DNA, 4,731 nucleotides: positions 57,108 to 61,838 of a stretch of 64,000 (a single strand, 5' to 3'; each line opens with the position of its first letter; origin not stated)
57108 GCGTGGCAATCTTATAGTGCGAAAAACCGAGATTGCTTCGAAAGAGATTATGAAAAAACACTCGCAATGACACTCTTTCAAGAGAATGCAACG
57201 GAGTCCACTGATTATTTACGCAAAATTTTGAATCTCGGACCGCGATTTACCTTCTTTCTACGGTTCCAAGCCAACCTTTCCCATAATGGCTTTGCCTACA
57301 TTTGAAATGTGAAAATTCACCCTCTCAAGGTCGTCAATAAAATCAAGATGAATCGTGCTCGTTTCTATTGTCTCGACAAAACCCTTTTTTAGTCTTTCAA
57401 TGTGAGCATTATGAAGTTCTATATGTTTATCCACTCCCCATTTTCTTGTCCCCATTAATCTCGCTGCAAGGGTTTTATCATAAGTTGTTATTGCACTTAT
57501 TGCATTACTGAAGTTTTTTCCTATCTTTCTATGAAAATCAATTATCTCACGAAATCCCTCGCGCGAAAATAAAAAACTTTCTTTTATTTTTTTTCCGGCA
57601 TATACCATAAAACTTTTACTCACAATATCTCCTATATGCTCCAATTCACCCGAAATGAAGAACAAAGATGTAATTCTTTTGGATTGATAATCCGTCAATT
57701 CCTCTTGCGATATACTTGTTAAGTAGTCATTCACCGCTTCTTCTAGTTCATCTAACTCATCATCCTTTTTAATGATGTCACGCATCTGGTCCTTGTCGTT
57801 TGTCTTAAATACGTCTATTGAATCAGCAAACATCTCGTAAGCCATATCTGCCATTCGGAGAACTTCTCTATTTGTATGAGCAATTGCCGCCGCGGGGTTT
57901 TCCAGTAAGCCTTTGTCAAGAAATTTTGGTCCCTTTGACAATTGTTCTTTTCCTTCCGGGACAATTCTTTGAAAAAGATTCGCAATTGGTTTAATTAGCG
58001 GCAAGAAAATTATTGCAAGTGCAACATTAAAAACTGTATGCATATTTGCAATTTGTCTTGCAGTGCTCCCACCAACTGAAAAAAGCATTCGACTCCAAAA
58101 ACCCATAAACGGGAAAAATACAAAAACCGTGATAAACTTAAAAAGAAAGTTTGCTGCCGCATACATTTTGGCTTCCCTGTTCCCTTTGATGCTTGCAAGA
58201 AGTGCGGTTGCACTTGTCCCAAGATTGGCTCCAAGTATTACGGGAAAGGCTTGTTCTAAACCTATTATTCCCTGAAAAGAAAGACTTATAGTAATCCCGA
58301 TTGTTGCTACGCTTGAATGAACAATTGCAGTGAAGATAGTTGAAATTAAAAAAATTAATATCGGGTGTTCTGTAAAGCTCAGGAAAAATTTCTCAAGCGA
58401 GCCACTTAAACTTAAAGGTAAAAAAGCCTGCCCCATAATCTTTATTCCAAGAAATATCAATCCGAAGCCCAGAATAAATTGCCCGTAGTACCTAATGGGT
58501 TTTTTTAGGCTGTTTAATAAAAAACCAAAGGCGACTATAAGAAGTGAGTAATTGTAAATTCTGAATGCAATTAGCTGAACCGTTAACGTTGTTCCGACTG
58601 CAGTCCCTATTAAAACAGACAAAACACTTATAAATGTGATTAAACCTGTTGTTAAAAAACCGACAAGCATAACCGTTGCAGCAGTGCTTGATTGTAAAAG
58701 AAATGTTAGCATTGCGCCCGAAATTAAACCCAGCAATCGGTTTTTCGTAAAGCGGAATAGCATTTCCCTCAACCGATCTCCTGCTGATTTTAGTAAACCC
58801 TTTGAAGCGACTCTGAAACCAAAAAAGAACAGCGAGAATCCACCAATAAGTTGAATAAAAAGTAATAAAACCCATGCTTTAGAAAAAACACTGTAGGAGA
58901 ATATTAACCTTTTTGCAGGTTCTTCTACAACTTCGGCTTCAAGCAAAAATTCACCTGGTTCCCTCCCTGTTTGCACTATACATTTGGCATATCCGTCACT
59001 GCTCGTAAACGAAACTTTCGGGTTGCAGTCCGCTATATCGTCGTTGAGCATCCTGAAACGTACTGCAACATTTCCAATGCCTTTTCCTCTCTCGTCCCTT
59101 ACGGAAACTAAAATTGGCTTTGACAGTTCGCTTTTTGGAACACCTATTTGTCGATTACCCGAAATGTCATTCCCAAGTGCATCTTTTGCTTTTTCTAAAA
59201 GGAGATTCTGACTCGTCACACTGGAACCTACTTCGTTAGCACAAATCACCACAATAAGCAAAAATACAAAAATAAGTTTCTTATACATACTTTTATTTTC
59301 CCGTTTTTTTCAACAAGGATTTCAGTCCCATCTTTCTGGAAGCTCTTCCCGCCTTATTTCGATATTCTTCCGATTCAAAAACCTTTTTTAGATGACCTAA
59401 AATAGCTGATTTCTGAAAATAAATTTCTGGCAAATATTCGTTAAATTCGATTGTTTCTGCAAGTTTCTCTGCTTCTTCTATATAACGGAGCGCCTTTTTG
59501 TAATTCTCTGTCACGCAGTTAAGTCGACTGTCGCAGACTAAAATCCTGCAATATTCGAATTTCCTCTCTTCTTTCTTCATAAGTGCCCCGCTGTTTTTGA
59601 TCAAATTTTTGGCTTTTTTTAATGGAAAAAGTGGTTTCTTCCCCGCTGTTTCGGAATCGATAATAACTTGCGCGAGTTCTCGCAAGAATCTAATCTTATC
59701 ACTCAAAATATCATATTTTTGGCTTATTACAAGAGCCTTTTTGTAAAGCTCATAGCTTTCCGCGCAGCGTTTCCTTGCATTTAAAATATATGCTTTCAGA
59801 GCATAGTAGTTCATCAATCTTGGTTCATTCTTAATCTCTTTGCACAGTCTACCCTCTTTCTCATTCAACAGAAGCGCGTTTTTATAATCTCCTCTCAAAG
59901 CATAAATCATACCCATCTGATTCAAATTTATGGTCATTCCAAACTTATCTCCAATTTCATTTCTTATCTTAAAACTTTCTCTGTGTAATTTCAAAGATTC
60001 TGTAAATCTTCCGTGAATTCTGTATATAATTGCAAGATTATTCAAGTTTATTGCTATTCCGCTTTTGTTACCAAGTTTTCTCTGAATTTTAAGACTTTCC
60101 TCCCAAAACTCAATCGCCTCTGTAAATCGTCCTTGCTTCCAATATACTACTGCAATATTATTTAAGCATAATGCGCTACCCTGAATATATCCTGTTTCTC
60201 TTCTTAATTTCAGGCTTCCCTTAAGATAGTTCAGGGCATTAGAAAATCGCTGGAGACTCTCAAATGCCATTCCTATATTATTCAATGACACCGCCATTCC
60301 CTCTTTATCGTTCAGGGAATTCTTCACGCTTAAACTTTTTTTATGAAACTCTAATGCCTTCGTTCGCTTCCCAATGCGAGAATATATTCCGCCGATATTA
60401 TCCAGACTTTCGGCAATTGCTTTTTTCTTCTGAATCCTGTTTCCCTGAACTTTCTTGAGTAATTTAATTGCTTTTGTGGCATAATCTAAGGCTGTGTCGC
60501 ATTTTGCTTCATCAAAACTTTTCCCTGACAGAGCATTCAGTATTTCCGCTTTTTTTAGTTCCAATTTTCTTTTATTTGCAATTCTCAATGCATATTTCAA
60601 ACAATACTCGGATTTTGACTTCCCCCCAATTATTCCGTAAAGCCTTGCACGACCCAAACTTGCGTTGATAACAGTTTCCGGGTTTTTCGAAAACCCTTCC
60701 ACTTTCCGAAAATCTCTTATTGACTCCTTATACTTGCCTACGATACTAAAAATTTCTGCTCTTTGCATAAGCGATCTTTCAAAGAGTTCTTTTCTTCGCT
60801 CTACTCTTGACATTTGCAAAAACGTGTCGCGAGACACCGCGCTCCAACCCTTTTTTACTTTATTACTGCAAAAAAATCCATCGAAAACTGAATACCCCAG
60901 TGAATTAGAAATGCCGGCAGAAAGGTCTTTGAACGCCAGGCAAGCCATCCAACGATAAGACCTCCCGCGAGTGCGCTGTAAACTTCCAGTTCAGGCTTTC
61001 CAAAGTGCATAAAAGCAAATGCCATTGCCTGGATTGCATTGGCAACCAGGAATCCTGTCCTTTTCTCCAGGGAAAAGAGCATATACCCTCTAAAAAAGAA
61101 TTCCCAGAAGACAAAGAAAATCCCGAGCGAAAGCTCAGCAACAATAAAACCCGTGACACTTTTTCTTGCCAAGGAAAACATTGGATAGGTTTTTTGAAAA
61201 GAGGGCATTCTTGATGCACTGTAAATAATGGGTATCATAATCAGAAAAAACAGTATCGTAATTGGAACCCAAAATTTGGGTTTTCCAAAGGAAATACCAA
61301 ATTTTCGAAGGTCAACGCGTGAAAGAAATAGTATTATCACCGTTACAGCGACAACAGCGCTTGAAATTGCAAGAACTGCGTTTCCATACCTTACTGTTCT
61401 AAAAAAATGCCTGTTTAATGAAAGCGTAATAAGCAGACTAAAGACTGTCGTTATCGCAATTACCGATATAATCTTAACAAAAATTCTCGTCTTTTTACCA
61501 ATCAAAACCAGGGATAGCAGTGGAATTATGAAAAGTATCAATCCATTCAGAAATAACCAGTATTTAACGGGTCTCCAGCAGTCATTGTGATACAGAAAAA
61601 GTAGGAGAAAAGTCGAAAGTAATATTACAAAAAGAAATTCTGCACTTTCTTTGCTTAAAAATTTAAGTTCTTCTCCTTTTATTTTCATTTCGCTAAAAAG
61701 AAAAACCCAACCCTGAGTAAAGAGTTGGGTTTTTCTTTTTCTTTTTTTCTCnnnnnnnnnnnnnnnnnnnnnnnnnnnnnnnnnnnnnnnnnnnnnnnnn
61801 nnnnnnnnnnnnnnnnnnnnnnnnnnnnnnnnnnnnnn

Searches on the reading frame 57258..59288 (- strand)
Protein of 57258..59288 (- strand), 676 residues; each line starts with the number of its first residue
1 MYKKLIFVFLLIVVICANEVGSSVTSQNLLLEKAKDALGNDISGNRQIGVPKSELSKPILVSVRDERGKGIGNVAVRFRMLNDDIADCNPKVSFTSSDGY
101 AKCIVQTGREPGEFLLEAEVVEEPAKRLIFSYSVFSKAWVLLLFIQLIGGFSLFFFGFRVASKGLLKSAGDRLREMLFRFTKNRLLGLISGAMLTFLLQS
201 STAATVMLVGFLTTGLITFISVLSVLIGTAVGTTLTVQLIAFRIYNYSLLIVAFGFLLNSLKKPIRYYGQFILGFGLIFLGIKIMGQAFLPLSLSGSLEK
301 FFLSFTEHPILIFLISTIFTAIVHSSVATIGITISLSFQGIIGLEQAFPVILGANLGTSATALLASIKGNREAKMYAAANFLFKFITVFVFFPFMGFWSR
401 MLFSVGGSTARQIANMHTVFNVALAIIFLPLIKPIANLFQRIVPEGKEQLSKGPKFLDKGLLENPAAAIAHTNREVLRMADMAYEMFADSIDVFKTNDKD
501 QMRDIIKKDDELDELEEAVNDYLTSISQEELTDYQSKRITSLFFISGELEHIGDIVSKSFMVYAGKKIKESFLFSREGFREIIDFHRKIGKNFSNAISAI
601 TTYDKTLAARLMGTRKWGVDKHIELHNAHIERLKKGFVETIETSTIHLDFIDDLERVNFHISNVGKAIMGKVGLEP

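Call 72: search_protein_families(library=pfam, proteins=[window:57258-59288:-], max_evalue=0.00001)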
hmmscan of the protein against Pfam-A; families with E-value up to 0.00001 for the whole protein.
window:57258-59288:- (676 aa): 2 families
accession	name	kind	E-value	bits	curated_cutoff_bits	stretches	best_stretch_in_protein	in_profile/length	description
PF02690.20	Na_Pi_cotrans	-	1.1e-50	171.6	29.1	2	153-286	1-136/137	Na+/Pi-cotransporter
PF01895.24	PhoU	-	3.4e-22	79.1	23.5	1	476-556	1-82/89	PhoU domain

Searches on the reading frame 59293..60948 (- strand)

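Call 72: search_protein_families(library=pfam, proteins=[window:59293-60948:-], max_evalue=0.00001)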
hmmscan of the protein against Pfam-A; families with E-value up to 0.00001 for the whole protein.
window:59293-60948:- (551 aa): 8 families
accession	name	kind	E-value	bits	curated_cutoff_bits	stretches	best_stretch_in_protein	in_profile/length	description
PF13424.12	TPR_12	-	3.8e-35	120.3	30.1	3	262-330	6-76/77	Tetratricopeptide repeat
PF13374.12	TPR_10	-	1.1e-27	95.6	27.5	1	259-292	2-35/42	Tetratricopeptide repeat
PF00515.34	TPR_1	-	3.7e-20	71.3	27.8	1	259-290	1-32/34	Tetratricopeptide repeat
PF07719.23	TPR_2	-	1e-17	63.2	27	0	259-290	1-32/34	Tetratricopeptide repeat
PF13176.12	TPR_7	-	8.7e-17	60.2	27.9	0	181-216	1-36/36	Tetratricopeptide repeat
PF13181.12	TPR_8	-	2e-11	43.5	25.7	0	262-291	4-33/34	Tetratricopeptide repeat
PF24885.1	TPR_NPHP3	-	6e-08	32.8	100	0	225-335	105-219/239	Nephrocystin-3 TPR domain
PF17874.7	TPR_MalT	-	2.5e-07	30.7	45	0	262-420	43-202/336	MalT-like TPR region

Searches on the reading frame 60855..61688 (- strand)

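Call 72: search_protein_families(library=pfam, proteins=[window:60855-61688:-], max_evalue=0.00001)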
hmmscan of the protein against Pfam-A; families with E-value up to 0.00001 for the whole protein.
window:60855-61688:- (277 aa): 1 family
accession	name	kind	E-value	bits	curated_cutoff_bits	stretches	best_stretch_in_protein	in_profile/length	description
PF02517.21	Rce1-like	-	1e-11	45.4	22.4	1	196-268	20-92/93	Type II CAAX prenyl endopeptidase Rce1-like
